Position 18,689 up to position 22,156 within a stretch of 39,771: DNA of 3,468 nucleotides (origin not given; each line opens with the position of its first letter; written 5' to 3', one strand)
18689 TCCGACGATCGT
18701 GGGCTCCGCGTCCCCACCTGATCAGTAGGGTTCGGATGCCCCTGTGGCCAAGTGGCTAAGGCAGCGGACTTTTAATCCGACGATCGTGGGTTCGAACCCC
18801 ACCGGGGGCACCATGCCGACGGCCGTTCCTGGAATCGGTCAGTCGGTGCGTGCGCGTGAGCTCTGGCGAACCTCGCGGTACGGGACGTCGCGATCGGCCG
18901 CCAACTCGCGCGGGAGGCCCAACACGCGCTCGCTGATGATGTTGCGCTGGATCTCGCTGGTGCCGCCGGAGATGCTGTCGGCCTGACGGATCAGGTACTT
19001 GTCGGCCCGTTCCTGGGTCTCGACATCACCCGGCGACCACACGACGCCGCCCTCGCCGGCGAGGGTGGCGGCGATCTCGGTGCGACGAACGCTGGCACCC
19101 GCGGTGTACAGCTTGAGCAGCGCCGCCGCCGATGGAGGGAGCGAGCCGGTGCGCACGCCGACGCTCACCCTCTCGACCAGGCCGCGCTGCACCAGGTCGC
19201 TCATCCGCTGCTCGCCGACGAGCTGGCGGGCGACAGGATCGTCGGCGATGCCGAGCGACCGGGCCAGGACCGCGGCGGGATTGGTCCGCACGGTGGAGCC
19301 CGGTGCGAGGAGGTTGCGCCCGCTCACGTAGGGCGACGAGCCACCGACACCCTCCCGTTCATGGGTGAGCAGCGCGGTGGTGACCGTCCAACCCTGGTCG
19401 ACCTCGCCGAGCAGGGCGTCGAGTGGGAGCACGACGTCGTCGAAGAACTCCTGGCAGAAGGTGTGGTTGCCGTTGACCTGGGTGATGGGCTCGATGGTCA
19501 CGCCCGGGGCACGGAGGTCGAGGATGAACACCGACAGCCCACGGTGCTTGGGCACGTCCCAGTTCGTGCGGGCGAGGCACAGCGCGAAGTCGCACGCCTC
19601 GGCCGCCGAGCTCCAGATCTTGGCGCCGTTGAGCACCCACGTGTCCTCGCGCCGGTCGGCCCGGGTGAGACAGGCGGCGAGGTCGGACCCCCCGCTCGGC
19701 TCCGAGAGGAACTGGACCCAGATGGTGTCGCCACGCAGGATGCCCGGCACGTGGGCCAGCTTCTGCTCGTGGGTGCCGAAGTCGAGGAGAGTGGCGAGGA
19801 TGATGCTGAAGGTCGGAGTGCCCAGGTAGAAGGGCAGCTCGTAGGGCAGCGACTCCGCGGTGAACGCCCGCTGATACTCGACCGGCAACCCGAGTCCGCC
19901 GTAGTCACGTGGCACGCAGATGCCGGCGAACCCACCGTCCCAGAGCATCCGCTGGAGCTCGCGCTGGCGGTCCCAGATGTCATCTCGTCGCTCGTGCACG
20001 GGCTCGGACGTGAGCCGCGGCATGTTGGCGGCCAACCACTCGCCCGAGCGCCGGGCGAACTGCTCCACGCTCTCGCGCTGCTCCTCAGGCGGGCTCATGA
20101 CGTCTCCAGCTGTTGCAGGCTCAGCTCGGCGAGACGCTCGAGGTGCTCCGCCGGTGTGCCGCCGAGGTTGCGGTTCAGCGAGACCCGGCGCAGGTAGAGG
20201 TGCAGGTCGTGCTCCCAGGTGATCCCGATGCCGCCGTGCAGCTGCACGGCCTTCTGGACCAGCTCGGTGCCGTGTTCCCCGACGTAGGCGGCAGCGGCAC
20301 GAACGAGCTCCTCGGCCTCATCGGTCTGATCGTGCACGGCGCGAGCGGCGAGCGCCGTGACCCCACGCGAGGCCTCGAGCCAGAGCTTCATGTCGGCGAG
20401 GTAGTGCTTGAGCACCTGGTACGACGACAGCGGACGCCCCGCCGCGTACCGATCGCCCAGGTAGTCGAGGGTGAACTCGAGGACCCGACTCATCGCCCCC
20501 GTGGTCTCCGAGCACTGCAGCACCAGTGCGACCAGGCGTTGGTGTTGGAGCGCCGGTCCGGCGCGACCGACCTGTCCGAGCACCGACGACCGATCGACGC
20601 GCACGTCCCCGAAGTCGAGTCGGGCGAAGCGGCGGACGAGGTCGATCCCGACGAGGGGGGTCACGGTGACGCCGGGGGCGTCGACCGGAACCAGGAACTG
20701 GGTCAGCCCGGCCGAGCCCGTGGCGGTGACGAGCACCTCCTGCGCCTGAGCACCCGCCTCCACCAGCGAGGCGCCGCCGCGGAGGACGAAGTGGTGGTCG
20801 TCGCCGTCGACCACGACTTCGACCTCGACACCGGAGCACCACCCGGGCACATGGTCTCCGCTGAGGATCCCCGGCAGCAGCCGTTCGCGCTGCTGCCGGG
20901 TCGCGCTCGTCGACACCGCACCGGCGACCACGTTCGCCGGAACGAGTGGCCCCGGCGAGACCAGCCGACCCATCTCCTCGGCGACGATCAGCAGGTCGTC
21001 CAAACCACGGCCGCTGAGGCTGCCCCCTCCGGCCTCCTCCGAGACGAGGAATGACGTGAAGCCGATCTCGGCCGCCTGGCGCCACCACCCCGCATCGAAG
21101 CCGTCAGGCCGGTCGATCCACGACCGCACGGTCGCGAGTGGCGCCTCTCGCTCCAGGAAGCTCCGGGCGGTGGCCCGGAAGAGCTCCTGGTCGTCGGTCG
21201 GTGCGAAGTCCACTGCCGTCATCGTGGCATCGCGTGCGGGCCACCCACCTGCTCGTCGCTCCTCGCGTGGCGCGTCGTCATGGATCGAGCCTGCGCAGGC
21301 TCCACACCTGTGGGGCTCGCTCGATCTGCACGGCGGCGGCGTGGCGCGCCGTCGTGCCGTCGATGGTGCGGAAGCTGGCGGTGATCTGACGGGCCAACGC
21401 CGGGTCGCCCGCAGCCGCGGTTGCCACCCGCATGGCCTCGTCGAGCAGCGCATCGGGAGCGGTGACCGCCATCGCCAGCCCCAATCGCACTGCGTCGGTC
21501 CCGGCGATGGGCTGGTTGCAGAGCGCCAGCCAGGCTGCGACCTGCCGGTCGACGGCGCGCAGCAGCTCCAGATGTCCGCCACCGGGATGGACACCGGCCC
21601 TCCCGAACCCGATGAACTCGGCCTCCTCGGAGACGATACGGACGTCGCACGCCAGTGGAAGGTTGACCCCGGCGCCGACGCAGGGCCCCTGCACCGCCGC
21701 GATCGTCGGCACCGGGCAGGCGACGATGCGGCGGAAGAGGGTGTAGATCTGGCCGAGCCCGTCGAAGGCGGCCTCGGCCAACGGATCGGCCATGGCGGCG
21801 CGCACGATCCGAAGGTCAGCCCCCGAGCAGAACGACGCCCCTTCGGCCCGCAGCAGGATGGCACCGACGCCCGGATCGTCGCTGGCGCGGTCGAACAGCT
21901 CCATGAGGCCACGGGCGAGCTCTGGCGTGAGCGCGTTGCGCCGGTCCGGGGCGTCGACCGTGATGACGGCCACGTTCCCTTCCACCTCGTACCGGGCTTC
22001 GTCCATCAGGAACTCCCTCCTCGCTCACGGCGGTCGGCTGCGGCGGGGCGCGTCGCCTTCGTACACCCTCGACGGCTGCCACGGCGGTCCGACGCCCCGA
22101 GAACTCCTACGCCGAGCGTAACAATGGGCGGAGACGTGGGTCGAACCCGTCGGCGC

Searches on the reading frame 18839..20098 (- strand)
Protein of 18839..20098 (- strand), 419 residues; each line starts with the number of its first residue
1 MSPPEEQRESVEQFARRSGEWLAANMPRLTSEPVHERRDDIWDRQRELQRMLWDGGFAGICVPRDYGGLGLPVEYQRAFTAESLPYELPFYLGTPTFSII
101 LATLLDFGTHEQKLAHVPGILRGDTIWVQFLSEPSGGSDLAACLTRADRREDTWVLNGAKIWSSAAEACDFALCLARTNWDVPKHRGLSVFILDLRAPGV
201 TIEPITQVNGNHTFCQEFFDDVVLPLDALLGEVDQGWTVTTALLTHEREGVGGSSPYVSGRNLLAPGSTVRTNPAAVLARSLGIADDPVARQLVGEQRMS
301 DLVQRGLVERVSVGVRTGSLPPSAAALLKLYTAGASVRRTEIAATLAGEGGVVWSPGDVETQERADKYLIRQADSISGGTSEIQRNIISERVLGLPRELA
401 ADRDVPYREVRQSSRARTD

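Call 9: search_protein_families(library=pfam, proteins=[window:18839-20098:-])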
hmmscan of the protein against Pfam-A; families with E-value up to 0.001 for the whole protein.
window:18839-20098:- (419 aa): 3 families
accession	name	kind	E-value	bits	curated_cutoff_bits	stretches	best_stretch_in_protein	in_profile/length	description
PF02770.24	Acyl-CoA_dh_M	-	8.1e-19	68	33.3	1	131-222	4-97/97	Acyl-CoA dehydrogenase, middle domain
PF00441.29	Acyl-CoA_dh_1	-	1.6e-10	41.8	22.4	1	234-393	1-150/150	Acyl-CoA dehydrogenase, C-terminal domain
PF02771.21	Acyl-CoA_dh_N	-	8.1e-09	36.3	22.9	1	35-124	23-113/113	Acyl-CoA dehydrogenase, N-terminal domain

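Call 40: search_protein_families(library=ncbifam, proteins=[window:18839-20098:-], max_evalue=0.00001)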
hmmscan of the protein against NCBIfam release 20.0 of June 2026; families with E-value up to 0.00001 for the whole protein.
window:18839-20098:- (419 aa): 15 families
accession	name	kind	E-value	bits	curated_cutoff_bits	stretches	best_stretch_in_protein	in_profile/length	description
TIGR03204.1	pimC_large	equivalog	5.5e-45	153.9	623.85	1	20-252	17-248/395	pimeloyl-CoA dehydrogenase large subunit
NF045652.1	ProlPCPDhRedW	equivalog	6.3e-25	87.8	650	1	42-395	30-375/376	L-prolyl-[peptidyl-carrier protein] dehydrogenase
NF042972.1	AcrlCoAredClosAcrC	equivalog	2.6e-23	82.3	640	1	36-252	29-246/378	acryloyl-CoA reductase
NF008997.0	PRK12341.1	equivalog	9.8e-22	77.5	537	1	39-238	33-232/382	acyl-CoA dehydrogenase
NF043006.1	CyhCrbnylCoADH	equivalog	5.2e-21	75.1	650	1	39-390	31-373/380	cyclohexane-1-carbonyl-CoA dehydrogenase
NF053553.1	prodigi_MBC_PigA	equivalog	7.5e-19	68.1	500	1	47-389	36-376/381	prodigiosin MBC biosynthesis dehydrogenase PigA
NF042439.1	SulpropCoADesulf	equivalog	8.5e-19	67.5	600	1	50-203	31-185/379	3-sulfinopropanoyl-CoA desulfinase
NF058590.1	AcCoDHFadEBacil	equivalog_domain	4.4e-17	61.8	600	1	42-244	52-253/586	acyl-CoA dehydrogenase FadE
NF045552.1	GlutCoADH_Des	equivalog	9e-17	61.3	470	1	102-248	97-244/387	glutaryl-CoA dehydrogenase Acd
TIGR03207.1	cyc_hxne_CoA_dh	equivalog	2.9e-16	59.2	575.35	1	33-238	22-228/372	cyclohexanecarboxyl-CoA dehydrogenase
NF002885.1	PRK03354.1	equivalog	5.6e-15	55.3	540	1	51-388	45-369/378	crotonobetainyl-CoA dehydrogenase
TIGR03203.1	pimD_small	equivalog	1.8e-11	43.8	652.7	1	95-244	88-236/378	pimeloyl-CoA dehydrogenase small subunit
NF052270.1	Staph_DH_FadE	equivalog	1.5e-10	40.4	600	1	102-206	115-216/400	acyl-CoA dehydrogenase FadE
NF037942.1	ac_ACP_DH_MbtN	equivalog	2.2e-06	26.7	700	1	101-254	85-239/376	mycobactin biosynthesis acyl-ACP dehydrogenase MbtN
NF007000.1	PRK09463.1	subfamily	6.9e-06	24.7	600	0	46-142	76-174/726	acyl-CoA dehydrogenase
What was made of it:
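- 18839..22006 (-): Unit downstream of site 2: enoyl-CoA hydratase (21278-22006) and two acyl-CoA dehydrogenase subunits (20095-21279 and 18839-20098). The best matches are PimD/IpdE2-like and PimC-like, all below cut-off. Pfam call 9 and NCBIfam call 40.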

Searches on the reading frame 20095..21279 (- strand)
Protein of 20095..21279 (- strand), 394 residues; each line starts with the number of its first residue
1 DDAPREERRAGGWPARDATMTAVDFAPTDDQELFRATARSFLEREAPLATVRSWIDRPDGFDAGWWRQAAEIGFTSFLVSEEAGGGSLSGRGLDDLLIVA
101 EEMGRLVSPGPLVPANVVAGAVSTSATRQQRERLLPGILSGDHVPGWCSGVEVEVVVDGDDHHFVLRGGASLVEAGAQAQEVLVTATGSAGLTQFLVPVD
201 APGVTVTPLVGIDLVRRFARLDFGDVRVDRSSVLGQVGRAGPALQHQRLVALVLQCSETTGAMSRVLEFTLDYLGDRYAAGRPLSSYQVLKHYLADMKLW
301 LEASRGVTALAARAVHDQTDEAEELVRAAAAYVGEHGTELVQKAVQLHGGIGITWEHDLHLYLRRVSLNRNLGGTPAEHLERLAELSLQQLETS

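Call 40: search_protein_families(library=ncbifam, proteins=[window:20095-21279:-], max_evalue=0.00001)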
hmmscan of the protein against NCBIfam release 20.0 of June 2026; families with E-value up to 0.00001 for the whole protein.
window:20095-21279:- (394 aa): 14 families
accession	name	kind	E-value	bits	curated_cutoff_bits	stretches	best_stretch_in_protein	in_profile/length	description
NF050027.1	acylCoADhIpdE2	equivalog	2.9e-40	138.7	450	1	30-384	2-307/311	acyl-CoA dehydrogenase IpdE2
TIGR03203.1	pimD_small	equivalog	7.4e-32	110.9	652.7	1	24-384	1-373/378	pimeloyl-CoA dehydrogenase small subunit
NF042972.1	AcrlCoAredClosAcrC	equivalog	1.1e-26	93.5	640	1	24-365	2-354/378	acryloyl-CoA reductase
NF045652.1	ProlPCPDhRedW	equivalog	2.4e-20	72.7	650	1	55-355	27-342/376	L-prolyl-[peptidyl-carrier protein] dehydrogenase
NF053553.1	prodigi_MBC_PigA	equivalog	3.1e-20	72.6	500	1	25-365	3-357/381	prodigiosin MBC biosynthesis dehydrogenase PigA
NF002885.1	PRK03354.1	equivalog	4.5e-20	72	540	1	24-376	2-362/378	crotonobetainyl-CoA dehydrogenase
NF008997.0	PRK12341.1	equivalog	4.9e-19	68.6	537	1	191-375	180-364/382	acyl-CoA dehydrogenase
NF042439.1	SulpropCoADesulf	equivalog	3.9e-15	55.5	600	1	67-376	31-359/379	3-sulfinopropanoyl-CoA desulfinase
NF043006.1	CyhCrbnylCoADH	equivalog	4e-13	49.1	650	1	128-368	112-356/380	cyclohexane-1-carbonyl-CoA dehydrogenase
NF045552.1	GlutCoADH_Des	equivalog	2.9e-12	46.5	470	1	25-366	3-358/387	glutaryl-CoA dehydrogenase Acd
TIGR03207.1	cyc_hxne_CoA_dh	equivalog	6.6e-12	44.8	575.35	1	153-318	134-303/372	cyclohexanecarboxyl-CoA dehydrogenase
NF058590.1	AcCoDHFadEBacil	equivalog_domain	3.3e-11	42.4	600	1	20-375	16-398/586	acyl-CoA dehydrogenase FadE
NF052270.1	Staph_DH_FadE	equivalog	1.6e-06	27.2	600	1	163-361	167-367/400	acyl-CoA dehydrogenase FadE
NF008594.0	PRK11561.1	equivalog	4.8e-06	25.2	545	1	259-370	306-422/540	isovaleryl-CoA dehydrogenase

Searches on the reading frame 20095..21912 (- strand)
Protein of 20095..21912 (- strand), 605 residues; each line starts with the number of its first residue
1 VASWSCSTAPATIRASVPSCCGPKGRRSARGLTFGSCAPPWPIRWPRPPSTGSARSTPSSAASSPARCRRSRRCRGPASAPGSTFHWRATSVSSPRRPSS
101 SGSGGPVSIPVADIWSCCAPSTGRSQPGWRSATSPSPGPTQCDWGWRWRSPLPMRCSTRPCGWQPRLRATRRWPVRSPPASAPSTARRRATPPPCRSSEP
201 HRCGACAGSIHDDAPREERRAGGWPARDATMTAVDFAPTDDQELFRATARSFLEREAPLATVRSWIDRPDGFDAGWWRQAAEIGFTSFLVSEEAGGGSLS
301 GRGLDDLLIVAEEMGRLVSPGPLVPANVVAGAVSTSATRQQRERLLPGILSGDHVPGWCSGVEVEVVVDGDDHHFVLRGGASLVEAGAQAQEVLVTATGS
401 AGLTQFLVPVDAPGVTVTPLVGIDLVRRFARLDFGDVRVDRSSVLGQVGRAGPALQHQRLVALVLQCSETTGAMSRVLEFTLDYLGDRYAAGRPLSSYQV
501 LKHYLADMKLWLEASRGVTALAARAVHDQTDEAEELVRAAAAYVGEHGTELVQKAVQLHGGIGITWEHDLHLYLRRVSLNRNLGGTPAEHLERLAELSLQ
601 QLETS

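Call 9: search_protein_families(library=pfam, proteins=[window:20095-21912:-])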
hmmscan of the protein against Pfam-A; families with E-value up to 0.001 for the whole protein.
window:20095-21912:- (605 aa): 4 families
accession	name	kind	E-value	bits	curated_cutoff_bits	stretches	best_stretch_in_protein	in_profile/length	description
PF00441.29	Acyl-CoA_dh_1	-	4.9e-21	75.9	22.4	1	466-596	18-147/150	Acyl-CoA dehydrogenase, C-terminal domain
PF02771.21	Acyl-CoA_dh_N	-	1.4e-16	61.3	22.9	1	239-353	1-113/113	Acyl-CoA dehydrogenase, N-terminal domain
PF08028.16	Acyl-CoA_dh_2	-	8.6e-06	26.5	22.7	1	466-571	3-117/134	Acyl-CoA dehydrogenase, C-terminal domain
PF02770.24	Acyl-CoA_dh_M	-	0.00029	21.4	33.3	1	363-422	17-83/97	Acyl-CoA dehydrogenase, middle domain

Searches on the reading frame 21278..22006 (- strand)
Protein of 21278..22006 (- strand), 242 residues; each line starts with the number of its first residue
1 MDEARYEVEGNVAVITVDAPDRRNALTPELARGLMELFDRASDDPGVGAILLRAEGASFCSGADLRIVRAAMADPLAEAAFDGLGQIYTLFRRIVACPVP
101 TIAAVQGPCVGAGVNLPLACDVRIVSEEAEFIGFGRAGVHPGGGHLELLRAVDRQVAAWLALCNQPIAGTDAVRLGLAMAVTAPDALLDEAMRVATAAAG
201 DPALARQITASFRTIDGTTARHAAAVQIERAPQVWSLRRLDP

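Call 9: search_protein_families(library=pfam, proteins=[window:21278-22006:-])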
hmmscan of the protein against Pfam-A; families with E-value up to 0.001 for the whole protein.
window:21278-22006:- (242 aa): 2 families
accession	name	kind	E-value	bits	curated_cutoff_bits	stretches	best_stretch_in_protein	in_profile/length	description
PF00378.25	ECH_1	-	1.8e-35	123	27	1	8-214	2-207/251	Enoyl-CoA hydratase/isomerase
PF16113.10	ECH_2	-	3.7e-25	89.6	27.2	1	13-214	2-204/335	Enoyl-CoA hydratase/isomerase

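Call 40: search_protein_families(library=ncbifam, proteins=[window:21278-22006:-], max_evalue=0.00001)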
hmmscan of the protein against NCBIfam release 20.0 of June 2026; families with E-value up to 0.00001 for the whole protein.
window:21278-22006:- (242 aa): 69 families (the best 25 are shown)
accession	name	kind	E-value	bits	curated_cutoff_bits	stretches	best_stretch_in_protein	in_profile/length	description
NF004525.0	PRK05870.1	equivalog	8.4e-56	189.7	285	1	2-238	3-235/249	enoyl-CoA hydratase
NF046063.1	oxepin_alt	equivalog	3.1e-39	135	300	1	5-206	3-205/254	oxepin-CoA hydrolase, alternative type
NF005700.0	PRK07511.1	subfamily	1.1e-35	123.5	274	1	8-234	9-235/260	enoyl-CoA hydratase family protein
NF051848.1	EnCoAHydtEchA19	equivalog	2.8e-33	115.6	400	1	7-226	5-226/258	enoyl-CoA hydratase EchA19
NF004840.0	PRK06190.1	equivalog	5.6e-33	114.6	253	1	7-234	9-235/260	enoyl-CoA hydratase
NF006699.0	PRK09245.1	subfamily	1.9e-32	112.6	354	1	5-211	6-218/266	crotonase/enoyl-CoA hydratase family protein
NF006109.0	PRK08260.1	subfamily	2.9e-31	108.9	320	1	2-202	4-219/296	enoyl-CoA hydratase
NF005073.0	PRK06495.1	subfamily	1.4e-30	106.5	296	1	4-223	6-222/257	enoyl-CoA hydratase/isomerase family protein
NF005803.0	PRK07658.1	equivalog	2.4e-29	102.5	313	1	2-205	2-203/257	enoyl-CoA hydratase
NF004857.0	PRK06210.1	equivalog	3.4e-29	102.1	341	1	3-199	9-214/275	enoyl-CoA hydratase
NF006107.0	PRK08258.1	equivalog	1e-28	100.4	330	1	5-214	20-232/277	enoyl-CoA hydratase family protein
NF005891.0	PRK07854.1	equivalog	1.5e-28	100.1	237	1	9-206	7-192/243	enoyl-CoA hydratase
NF006007.0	PRK08138.1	subfamily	3.4e-28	98.7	355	1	9-230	15-231/261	enoyl-CoA hydratase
NF005864.0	PRK07799.1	equivalog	6.2e-28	97.7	316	1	4-228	10-236/266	crotonase/enoyl-CoA hydratase family protein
NF004635.0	PRK05981.1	equivalog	6.5e-28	98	351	1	4-211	6-218/266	enoyl-CoA hydratase/isomerase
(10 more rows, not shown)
